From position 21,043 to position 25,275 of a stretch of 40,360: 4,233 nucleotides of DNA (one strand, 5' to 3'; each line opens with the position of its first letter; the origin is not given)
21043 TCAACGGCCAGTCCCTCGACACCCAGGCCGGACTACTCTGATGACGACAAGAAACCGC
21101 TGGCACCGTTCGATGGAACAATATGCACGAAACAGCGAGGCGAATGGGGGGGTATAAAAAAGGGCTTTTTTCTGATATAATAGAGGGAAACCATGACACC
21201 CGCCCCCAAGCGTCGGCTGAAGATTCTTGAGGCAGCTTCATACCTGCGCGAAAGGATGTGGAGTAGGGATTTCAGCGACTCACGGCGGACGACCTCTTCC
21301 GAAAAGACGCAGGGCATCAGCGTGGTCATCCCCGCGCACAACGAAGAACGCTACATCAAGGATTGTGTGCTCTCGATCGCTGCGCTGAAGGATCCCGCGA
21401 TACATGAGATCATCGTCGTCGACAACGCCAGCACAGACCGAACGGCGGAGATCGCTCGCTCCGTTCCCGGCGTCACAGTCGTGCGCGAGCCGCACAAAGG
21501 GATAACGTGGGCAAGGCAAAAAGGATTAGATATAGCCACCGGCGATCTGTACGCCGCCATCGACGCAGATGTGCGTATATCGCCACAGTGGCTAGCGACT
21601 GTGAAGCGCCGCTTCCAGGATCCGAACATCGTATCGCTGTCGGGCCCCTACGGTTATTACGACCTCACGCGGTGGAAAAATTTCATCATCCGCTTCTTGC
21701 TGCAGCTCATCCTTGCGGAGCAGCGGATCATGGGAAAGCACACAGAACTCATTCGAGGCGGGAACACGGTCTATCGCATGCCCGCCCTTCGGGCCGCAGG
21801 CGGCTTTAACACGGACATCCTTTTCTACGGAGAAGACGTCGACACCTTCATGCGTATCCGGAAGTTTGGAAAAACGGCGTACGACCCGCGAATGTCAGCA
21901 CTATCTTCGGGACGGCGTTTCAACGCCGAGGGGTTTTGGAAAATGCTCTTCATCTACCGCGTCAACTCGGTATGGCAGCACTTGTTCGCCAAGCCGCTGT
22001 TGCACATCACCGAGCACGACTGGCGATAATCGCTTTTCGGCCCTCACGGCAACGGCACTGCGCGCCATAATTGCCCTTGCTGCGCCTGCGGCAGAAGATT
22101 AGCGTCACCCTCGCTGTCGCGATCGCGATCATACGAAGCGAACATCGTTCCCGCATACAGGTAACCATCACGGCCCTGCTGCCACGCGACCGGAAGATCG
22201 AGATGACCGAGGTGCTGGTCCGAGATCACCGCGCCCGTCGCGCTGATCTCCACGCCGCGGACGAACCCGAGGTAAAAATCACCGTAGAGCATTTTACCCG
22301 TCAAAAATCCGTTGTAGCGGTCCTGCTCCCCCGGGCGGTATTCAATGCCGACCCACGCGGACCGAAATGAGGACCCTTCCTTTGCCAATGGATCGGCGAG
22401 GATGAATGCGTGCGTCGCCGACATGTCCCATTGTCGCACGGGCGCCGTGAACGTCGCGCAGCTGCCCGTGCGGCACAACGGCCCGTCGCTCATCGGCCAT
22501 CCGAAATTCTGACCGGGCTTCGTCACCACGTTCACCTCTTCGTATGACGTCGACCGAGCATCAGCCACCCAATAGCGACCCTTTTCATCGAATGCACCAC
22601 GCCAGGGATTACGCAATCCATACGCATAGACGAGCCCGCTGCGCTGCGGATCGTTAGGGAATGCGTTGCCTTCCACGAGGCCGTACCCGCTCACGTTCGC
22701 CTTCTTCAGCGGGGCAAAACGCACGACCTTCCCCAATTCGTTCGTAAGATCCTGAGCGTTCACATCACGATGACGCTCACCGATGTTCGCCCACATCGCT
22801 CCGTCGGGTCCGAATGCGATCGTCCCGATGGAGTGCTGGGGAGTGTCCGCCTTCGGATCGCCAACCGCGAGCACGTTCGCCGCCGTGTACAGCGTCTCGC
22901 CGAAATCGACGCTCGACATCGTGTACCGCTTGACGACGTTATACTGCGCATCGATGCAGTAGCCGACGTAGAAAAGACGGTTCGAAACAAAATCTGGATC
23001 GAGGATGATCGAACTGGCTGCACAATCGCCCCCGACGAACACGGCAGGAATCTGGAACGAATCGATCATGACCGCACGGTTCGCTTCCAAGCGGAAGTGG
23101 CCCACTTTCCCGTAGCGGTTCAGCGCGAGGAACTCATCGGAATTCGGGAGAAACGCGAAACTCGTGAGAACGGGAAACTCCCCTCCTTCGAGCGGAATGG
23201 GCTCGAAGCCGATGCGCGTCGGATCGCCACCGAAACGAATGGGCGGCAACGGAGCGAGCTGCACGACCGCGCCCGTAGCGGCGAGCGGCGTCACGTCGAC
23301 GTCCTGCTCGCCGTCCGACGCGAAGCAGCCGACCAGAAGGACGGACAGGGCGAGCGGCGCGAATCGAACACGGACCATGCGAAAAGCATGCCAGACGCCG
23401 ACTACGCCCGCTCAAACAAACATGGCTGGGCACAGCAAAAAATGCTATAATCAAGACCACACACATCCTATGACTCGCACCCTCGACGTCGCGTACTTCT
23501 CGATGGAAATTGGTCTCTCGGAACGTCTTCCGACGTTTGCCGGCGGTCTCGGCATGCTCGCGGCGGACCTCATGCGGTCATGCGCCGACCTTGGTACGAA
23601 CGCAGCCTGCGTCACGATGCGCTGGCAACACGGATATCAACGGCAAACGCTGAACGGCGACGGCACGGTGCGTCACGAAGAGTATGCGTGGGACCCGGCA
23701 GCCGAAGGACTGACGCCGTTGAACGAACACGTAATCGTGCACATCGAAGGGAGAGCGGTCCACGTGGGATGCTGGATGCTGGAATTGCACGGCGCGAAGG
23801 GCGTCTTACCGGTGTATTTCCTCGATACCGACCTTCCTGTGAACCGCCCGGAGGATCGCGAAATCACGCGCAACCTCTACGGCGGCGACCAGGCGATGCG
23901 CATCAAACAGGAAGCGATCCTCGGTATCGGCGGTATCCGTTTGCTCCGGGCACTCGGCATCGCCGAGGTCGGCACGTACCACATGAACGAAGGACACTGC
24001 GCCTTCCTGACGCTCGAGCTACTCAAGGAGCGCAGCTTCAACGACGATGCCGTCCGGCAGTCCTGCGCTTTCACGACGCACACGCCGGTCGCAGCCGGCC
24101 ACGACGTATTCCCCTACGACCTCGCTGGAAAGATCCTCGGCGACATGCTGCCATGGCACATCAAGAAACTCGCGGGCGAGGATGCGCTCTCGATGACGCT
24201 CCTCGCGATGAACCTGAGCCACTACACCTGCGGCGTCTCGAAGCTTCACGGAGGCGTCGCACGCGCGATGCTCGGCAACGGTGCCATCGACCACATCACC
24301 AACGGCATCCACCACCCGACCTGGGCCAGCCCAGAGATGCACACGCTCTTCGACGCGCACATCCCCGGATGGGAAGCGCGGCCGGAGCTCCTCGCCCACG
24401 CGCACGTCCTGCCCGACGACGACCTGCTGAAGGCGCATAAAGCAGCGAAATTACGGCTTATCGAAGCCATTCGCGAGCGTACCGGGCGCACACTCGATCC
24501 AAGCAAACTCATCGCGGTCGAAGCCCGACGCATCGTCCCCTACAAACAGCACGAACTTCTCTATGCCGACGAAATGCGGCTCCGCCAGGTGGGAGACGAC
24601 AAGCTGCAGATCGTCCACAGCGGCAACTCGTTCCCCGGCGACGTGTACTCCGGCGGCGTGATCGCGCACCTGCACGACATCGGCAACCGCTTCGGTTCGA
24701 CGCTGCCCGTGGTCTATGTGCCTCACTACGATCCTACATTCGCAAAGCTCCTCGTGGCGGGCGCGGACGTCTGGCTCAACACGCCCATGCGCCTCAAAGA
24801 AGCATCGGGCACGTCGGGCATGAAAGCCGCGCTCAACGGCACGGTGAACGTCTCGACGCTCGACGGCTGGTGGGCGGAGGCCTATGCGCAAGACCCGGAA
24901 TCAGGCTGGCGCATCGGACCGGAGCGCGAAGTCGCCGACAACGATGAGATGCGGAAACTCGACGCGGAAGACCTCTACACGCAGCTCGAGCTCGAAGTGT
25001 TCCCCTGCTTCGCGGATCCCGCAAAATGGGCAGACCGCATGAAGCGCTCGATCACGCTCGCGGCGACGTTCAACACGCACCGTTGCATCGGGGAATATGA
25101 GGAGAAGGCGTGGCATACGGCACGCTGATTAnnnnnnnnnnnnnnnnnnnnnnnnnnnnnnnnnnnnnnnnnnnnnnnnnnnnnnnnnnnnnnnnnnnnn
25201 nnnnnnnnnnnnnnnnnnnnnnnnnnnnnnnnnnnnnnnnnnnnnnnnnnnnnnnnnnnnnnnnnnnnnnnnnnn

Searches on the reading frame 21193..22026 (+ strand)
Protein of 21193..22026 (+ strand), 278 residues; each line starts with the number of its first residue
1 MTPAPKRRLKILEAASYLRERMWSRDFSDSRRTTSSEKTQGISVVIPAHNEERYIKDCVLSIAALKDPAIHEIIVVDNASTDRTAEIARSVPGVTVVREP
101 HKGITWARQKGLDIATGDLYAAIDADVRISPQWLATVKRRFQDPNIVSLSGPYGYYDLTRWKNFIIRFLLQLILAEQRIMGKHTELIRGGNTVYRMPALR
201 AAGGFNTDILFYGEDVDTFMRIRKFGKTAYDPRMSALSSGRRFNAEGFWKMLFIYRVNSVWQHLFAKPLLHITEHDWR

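Call 32: search_protein_families(library=pfam, proteins=[window:21193-22026:+], max_evalue=0.001)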
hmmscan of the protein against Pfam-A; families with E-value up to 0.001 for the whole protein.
window:21193-22026:+ (278 aa): 5 families
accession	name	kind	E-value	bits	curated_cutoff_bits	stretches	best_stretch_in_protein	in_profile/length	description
PF00535.33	Glycos_transf_2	-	3.8e-29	102.2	23.3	1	43-199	1-164/168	Glycosyl transferase family 2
PF13641.12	Glyco_tranf_2_3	-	3.5e-09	37.4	27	1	41-146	2-116/230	Glycosyltransferase like family 2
PF10111.15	Glyco_tranf_2_2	-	1.8e-07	31.4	27.3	1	43-137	1-102/276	Glycosyltransferase like family 2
PF13632.12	Glyco_trans_2_3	-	6.7e-07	29.8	27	1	123-228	5-112/198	Glycosyl transferase family group 2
PF13704.12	Glyco_tranf_2_4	-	0.00055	20.8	27.5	1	50-110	2-65/98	Glycosyl transferase family 2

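Call 53: search_solved_structures(query=window:21193-22026:+, max_evalue=0.001)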
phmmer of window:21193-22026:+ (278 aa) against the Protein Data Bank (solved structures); distinct sequences matched with E-value up to 0.001: 31.
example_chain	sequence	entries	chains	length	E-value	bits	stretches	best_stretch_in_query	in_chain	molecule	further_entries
2z87_A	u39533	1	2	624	5.5e-13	52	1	40-172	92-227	Chondroitin synthase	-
2z86_A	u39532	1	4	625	5.6e-13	52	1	40-172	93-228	Chondroitin synthase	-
3bcv_A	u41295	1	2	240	3.5e-09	39.5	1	42-133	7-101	Putative glycosyltransferase protein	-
9omj_A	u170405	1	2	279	9e-09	38.2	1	42-140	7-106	Glycosyltransferase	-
9omm_A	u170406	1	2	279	9.2e-09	38.1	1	42-140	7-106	Glycosyltransferase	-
9omh_A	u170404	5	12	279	9.2e-09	38.1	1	42-140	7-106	Glycosyltransferase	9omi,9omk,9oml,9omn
6p61_A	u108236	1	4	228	1.6e-08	37.4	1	37-156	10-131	Glycosyltransferase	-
5mlz_A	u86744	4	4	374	1.9e-08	37.1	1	40-143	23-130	Dolichol monophosphate mannose synthase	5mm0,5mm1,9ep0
4y6n_A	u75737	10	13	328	2.8e-06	30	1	36-127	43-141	Glucosyl-3-phosphoglycerate synthase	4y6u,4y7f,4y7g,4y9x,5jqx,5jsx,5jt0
3ckj_A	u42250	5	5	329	2.9e-06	29.9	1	16-127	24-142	Putative uncharacterized protein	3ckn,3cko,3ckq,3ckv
3e25_A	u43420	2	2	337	3e-06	29.9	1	36-127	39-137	Putative uncharacterized protein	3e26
4ddz_A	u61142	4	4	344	3.1e-06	29.9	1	36-127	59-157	GLUCOSYL-3-PHOSPHOGLYCERATE SYNTHASE (GpgS) | Glucosyl-3-phosphoglycerate synthase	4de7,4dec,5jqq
7pdo_A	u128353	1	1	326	3.4e-06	29.7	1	14-131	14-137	Glucosyl-3-phosphoglycerate synthase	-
7p5l_A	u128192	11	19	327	3.4e-06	29.7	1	14-131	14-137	Glucosyl-3-phosphoglycerate synthase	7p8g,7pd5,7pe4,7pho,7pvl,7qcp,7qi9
7msp_A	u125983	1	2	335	8.4e-06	28.4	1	39-131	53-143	SPbeta prophage-derived glycosyltransferase SunS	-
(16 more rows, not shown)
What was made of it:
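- Tried and rejected: Its best PDB hits are generic soluble GT2 enzymes (call 53).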

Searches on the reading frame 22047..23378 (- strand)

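Call 3: search_protein_families(library=pfam, proteins=[window:22047-23378:-], max_evalue=0.01)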
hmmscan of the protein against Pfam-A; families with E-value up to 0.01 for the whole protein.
window:22047-23378:- (444 aa): 1 family
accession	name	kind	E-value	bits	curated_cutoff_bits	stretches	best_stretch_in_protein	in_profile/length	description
PF07995.17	GSDH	-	4.6e-30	105.5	25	1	73-320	6-252/332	Glucose / Sorbosone dehydrogenase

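Call 4: search_protein_families(library=ncbifam, proteins=[window:22047-23378:-], max_evalue=0.01)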
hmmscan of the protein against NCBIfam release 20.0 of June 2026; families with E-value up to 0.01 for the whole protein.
window:22047-23378:- (444 aa): 2 families
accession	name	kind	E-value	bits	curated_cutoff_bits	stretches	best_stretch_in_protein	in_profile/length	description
TIGR03606.1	non_repeat_PQQ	subfamily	2.4e-07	29.9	434.55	1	146-297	115-270/454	glucose/sorbosone family PQQ-dependent dehydrogenase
TIGR02604.1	Piru_Ver_Nterm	subfamily_domain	2.1e-05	24.1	122.2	1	176-287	118-215/367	PVC-type heme-binding CxxCH protein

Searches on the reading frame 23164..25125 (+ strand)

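Call 3: search_protein_families(library=pfam, proteins=[window:23164-25125:+], max_evalue=0.01)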
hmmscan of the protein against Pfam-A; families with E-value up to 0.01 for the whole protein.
window:23164-25125:+ (654 aa): 1 family
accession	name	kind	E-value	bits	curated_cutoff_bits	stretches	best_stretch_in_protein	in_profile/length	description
PF00343.26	Phosphorylase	-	1.6e-28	99.9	27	2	339-568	321-579/713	Carbohydrate phosphorylase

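Call 4: search_protein_families(library=ncbifam, proteins=[window:23164-25125:+], max_evalue=0.01)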
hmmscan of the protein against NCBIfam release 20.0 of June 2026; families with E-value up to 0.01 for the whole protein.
window:23164-25125:+ (654 aa): 5 families
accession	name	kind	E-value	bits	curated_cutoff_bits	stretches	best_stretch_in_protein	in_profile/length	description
TIGR02094.1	more_P_ylases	subfamily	3.9e-135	451.9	191.7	1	109-650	1-598/600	alpha-glucan family phosphorylase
NF041129.1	maldex_phorlase_Thcocales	equivalog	1e-100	338.2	1500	1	108-651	98-685/816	maltodextrin phosphorylase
TIGR02093.1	P_ylase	subfamily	6.1e-24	84.2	552.9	2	340-568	413-670/804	glycogen/starch/alpha-glucan family phosphorylase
NF011562.0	PRK14986.1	equivalog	1.6e-15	56.2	1546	1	342-571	421-679/815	glycogen phosphorylase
NF011561.0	PRK14985.1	equivalog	1.7e-14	53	1273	1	378-572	451-667/800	maltodextrin phosphorylase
